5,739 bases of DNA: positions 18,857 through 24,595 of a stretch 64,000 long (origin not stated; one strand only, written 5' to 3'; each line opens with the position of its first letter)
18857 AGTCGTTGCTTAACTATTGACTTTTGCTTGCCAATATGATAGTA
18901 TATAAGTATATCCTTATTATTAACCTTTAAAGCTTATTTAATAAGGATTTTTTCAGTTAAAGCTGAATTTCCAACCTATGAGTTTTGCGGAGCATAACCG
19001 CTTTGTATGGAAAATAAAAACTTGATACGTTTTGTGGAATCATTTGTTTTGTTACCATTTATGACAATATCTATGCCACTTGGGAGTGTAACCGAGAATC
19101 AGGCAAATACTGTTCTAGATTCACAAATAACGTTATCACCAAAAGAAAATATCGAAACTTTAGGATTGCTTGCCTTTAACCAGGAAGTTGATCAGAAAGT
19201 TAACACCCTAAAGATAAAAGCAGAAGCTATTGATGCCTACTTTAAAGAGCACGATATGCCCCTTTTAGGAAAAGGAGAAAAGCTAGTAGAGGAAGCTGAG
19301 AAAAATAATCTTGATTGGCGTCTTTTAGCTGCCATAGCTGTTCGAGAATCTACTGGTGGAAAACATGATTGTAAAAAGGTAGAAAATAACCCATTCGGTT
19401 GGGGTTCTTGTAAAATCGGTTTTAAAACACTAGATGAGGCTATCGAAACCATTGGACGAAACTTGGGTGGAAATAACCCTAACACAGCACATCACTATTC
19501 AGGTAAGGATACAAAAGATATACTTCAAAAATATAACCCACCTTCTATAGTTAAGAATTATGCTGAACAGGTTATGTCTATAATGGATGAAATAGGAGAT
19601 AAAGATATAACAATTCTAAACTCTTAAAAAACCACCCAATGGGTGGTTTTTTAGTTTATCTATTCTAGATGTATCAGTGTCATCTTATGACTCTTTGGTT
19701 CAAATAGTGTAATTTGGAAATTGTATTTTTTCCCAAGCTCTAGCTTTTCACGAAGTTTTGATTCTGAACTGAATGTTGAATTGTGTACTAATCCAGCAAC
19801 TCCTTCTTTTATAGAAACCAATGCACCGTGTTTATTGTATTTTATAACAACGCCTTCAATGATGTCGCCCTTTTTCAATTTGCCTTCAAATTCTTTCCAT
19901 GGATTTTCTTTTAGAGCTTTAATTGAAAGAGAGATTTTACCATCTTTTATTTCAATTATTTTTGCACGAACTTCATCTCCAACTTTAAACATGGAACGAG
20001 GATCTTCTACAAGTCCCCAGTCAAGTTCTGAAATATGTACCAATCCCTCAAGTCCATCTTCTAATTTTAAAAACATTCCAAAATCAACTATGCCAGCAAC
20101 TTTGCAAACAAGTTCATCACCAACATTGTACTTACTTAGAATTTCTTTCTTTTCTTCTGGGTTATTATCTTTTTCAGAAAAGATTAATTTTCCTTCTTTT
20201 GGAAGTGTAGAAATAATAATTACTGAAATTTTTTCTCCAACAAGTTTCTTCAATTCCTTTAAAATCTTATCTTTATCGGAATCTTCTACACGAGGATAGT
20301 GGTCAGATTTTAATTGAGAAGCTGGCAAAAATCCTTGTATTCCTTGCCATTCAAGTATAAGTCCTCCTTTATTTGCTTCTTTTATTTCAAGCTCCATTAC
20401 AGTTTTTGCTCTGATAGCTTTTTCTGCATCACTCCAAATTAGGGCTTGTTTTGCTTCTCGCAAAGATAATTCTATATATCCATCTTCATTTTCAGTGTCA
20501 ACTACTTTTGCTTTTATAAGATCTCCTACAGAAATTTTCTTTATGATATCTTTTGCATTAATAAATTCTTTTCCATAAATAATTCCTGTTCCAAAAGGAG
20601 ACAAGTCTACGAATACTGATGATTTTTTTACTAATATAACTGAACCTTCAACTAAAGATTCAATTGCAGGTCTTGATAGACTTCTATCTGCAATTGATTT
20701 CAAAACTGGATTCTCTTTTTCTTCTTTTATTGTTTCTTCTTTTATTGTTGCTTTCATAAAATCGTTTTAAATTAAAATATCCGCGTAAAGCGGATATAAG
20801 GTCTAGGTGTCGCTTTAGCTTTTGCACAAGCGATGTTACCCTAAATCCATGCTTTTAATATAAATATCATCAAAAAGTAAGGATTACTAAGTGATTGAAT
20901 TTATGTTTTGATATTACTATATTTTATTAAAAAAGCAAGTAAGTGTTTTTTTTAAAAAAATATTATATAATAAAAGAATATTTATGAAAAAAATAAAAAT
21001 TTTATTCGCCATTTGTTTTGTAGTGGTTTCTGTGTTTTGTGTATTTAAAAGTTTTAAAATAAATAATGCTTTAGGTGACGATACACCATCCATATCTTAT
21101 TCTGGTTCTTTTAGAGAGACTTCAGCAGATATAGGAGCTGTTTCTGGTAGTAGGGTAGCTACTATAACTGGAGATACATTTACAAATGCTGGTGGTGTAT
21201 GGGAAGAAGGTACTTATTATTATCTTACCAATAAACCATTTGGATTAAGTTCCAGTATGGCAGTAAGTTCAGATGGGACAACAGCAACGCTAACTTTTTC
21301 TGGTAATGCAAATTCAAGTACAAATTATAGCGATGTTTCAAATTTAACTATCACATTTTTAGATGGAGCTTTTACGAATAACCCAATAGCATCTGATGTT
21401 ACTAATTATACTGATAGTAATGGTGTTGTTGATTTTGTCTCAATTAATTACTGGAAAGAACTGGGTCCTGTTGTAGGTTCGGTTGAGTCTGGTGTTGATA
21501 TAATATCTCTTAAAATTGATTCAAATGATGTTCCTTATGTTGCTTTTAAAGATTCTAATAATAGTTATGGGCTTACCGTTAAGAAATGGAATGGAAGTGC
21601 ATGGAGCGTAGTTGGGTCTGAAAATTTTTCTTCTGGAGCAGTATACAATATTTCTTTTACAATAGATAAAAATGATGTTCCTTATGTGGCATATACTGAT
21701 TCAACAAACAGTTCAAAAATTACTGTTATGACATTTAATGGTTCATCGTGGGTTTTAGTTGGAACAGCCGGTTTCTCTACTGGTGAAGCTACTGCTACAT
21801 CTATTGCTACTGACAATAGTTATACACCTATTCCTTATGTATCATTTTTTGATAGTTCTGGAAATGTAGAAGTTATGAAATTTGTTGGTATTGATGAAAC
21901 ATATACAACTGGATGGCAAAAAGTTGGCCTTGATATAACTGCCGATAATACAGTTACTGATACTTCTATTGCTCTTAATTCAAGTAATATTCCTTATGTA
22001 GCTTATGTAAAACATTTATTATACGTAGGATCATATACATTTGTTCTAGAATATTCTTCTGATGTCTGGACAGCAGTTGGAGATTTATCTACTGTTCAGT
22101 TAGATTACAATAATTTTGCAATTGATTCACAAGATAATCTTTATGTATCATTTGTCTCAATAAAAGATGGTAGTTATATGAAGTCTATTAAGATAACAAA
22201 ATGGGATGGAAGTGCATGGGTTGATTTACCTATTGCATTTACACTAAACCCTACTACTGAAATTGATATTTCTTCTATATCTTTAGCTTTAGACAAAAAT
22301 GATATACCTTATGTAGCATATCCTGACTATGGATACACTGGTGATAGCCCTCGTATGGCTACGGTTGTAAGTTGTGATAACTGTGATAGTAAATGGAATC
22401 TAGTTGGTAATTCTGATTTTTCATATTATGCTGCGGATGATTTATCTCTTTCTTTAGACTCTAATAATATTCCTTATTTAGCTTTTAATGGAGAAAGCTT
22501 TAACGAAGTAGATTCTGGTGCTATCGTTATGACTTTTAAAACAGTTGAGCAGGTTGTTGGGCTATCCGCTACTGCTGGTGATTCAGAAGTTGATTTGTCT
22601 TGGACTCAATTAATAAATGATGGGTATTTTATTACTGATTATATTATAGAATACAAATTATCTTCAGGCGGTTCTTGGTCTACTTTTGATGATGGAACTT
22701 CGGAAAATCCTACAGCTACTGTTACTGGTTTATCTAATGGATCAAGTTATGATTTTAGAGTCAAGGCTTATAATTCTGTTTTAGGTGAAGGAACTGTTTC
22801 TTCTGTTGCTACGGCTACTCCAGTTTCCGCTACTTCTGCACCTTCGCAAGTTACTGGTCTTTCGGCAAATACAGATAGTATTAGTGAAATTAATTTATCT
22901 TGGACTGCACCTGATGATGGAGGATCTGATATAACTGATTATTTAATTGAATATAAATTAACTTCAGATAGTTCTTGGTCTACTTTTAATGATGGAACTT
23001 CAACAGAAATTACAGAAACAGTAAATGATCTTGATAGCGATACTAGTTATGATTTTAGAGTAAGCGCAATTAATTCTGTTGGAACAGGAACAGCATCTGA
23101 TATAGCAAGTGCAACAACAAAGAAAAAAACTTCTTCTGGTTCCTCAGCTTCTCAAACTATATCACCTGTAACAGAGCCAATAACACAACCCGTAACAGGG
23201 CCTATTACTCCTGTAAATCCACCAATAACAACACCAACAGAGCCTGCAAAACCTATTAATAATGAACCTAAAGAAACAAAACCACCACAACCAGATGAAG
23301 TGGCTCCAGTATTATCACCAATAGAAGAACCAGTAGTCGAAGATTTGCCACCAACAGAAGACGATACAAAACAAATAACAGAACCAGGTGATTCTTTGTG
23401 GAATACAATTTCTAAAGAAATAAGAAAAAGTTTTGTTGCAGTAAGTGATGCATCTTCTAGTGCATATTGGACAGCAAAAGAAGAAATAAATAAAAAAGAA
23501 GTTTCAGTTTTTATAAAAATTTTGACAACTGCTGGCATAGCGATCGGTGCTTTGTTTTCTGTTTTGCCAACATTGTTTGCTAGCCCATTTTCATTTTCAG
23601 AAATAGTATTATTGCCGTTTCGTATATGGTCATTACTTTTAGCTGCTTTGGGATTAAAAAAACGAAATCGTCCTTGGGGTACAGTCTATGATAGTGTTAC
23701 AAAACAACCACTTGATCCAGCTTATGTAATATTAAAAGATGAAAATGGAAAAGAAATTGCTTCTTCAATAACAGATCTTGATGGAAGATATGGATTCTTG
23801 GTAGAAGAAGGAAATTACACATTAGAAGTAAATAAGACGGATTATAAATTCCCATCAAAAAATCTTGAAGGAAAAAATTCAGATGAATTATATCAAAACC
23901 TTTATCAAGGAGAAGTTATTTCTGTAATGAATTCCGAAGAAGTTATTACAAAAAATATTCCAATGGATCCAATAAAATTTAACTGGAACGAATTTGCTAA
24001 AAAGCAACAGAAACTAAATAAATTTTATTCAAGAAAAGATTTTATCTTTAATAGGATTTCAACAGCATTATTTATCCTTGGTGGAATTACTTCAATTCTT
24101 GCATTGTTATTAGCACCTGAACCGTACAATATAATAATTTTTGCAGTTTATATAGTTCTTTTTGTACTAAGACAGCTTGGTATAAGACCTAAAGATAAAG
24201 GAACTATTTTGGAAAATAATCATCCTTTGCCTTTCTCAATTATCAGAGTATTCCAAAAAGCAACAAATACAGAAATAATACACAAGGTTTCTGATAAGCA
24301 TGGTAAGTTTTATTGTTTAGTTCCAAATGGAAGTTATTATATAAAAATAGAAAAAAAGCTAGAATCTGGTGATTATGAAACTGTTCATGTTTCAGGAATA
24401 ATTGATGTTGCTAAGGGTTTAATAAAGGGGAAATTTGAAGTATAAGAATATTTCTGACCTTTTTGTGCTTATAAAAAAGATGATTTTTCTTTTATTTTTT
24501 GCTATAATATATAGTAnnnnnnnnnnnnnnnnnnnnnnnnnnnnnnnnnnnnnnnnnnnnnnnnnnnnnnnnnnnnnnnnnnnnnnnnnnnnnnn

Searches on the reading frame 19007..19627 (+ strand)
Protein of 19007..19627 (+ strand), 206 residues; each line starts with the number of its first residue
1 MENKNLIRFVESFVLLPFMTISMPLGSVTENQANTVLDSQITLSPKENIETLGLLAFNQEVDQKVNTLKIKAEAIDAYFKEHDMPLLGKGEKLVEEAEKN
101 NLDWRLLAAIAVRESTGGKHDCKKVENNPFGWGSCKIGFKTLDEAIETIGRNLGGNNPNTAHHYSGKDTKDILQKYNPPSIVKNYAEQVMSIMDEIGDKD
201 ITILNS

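Call 7: search_protein_families(library=pfam, proteins=[window:19007-19627:+], max_evalue=0.0001)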
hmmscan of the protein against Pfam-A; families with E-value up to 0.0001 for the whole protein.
window:19007-19627:+ (206 aa): 1 family
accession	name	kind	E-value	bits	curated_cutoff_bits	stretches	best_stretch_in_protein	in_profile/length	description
PF01832.25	Glucosaminidase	-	8.7e-07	30.1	30.2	1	92-196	3-121/123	Mannosyl-glycoprotein endo-beta-N-acetylglucosaminidase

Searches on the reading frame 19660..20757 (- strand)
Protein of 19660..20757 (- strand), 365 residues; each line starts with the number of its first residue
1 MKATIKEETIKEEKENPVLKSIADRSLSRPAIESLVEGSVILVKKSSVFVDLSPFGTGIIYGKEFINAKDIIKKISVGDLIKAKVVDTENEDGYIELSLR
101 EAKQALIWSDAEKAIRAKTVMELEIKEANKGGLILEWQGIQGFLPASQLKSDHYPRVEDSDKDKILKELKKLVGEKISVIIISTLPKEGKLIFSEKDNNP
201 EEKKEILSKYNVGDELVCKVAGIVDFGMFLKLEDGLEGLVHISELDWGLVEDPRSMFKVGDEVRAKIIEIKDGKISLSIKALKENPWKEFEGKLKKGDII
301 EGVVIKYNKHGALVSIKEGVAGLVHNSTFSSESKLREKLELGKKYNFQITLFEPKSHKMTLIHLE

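Call 7: search_protein_families(library=pfam, proteins=[window:19660-20757:-], max_evalue=0.0001)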
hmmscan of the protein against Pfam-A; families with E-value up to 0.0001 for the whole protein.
window:19660-20757:- (365 aa): 3 families
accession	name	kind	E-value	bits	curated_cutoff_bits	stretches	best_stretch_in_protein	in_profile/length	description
PF00575.29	S1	-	3.7e-39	133.4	22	3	209-280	1-74/74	S1 RNA binding domain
PF23459.1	S1_RRP5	-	5.2e-12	46.6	27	0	294-344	1-53/72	RRP5 S1 domain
PF21710.3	Spt6_S1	-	6.8e-05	23.5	27.5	0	220-279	24-84/91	Spt6, S1/OB domain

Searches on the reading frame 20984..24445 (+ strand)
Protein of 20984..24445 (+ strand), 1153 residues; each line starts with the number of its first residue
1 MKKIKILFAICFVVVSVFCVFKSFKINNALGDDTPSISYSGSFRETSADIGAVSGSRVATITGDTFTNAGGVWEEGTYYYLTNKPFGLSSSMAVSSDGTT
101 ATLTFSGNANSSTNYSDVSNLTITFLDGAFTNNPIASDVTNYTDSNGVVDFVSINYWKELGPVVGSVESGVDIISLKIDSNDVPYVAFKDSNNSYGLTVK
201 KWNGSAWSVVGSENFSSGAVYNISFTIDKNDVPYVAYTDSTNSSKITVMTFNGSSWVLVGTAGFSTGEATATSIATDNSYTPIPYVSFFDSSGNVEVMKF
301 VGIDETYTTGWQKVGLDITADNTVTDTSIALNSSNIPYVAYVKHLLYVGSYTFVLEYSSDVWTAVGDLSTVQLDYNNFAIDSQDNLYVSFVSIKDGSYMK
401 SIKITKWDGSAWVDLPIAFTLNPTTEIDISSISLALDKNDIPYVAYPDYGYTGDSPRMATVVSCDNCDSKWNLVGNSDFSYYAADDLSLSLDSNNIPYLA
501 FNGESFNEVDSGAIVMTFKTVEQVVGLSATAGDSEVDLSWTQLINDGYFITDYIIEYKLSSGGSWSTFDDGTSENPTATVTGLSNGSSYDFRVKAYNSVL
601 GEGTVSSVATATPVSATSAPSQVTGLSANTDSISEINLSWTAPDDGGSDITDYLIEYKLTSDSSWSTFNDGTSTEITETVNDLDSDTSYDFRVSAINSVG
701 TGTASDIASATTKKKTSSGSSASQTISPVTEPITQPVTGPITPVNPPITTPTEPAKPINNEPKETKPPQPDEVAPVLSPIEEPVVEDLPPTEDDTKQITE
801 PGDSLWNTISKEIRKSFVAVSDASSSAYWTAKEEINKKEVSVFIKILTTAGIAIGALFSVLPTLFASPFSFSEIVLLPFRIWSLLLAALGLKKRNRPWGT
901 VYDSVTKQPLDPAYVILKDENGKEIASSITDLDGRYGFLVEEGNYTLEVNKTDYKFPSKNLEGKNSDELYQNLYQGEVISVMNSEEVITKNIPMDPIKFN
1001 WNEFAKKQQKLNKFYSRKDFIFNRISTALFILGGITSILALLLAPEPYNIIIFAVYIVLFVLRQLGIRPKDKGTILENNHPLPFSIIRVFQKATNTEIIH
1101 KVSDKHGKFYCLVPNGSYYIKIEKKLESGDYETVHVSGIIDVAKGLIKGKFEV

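Call 7: search_protein_families(library=pfam, proteins=[window:20984-24445:+], max_evalue=0.0001)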
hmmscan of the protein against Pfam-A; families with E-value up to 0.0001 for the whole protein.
window:20984-24445:+ (1153 aa): 4 families
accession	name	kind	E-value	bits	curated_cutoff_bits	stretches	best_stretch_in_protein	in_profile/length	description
PF00041.27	fn3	-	3.9e-21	75.5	25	2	621-709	1-82/84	Fibronectin type III domain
PF25059.1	FN3_DSCAM-DSCAML_C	-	5.2e-18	65.6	39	2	634-714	4-82/89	DSCAM/DSCAML C-terminal Fn3-like domain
PF13620.12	CarboxypepD_reg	-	4.7e-11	43.3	32.3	1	899-955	4-60/82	Carboxypeptidase regulatory-like domain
PF13715.12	CarbopepD_reg_2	-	1.4e-08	35.1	32.2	1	899-972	3-73/88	CarboxypepD_reg-like domain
